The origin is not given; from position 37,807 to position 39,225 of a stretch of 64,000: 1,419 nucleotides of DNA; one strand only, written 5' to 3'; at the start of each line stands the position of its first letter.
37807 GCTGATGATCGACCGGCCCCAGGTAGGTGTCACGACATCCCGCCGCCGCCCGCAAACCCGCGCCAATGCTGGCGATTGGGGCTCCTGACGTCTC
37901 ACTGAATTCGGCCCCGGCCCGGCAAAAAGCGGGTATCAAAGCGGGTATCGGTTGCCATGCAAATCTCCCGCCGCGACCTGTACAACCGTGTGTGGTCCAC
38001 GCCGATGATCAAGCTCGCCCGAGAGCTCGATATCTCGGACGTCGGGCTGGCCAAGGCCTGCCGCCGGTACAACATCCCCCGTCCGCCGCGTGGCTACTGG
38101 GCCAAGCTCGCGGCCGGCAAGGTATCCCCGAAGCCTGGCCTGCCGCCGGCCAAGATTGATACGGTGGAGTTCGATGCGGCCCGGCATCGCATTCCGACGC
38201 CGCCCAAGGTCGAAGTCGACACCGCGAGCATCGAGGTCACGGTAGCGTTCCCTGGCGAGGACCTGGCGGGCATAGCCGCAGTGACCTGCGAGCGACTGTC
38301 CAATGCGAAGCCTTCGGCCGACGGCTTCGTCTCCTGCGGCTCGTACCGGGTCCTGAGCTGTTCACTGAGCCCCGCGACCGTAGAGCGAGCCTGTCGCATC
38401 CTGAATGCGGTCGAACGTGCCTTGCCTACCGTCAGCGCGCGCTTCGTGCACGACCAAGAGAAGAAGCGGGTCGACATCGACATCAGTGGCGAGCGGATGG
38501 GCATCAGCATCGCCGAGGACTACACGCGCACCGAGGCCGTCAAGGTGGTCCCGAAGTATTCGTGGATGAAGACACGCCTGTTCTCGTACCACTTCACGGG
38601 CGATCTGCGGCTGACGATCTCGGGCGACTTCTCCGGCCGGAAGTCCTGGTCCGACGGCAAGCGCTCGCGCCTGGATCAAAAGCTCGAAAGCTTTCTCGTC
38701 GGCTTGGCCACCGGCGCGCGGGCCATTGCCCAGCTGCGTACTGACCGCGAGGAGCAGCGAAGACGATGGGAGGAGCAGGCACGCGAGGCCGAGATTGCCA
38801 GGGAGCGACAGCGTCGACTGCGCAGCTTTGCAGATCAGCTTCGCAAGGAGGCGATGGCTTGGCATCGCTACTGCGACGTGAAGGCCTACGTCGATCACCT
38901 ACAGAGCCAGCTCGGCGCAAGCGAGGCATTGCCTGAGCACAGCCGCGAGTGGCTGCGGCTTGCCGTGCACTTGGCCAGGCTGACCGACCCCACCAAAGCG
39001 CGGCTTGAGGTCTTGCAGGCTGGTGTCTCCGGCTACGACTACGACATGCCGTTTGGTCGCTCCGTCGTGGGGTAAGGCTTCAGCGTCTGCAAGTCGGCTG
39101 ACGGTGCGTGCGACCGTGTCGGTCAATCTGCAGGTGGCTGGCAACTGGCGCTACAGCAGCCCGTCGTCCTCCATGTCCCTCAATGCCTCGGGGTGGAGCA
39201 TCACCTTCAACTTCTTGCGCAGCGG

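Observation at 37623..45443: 7.4-kb integrase island inserted inside the 5' end of trpG, bounded by long (197-bp) direct repeats that duplicate the trpG promoter region and first six codons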

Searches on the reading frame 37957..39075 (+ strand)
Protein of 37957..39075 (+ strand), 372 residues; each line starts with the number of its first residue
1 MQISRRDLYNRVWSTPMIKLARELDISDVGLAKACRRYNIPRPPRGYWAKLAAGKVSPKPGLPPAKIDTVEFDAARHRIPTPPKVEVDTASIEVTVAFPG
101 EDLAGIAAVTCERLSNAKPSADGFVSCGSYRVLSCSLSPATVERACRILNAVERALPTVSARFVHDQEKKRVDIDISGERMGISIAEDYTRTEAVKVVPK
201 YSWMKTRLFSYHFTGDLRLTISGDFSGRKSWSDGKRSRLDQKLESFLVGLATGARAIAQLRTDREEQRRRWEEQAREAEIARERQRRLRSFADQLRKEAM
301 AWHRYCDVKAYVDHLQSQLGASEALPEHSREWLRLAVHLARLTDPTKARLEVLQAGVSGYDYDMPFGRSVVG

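Call 4: search_protein_families(library=pfam, proteins=[window:37957-39075:+], max_evalue=0.01)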
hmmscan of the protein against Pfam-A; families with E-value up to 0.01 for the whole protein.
window:37957-39075:+ (372 aa): 1 family
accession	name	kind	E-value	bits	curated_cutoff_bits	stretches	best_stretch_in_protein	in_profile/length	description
PF02042.20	RWP-RK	-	0.00078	19.7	29.3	1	10-44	8-42/49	RWP-RK domain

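Call 36: search_protein_families(library=padloc, proteins=[window:37957-39075:+], max_evalue=0.001)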
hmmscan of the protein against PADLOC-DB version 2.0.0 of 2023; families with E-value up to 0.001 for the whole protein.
window:37957-39075:+ (372 aa): 0 families

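Call 88: search_protein_families(library=ncbifam, proteins=[window:37957-39075:+], max_evalue=0.001)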
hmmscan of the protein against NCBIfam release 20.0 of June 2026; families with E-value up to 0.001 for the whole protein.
window:37957-39075:+ (372 aa): 0 families
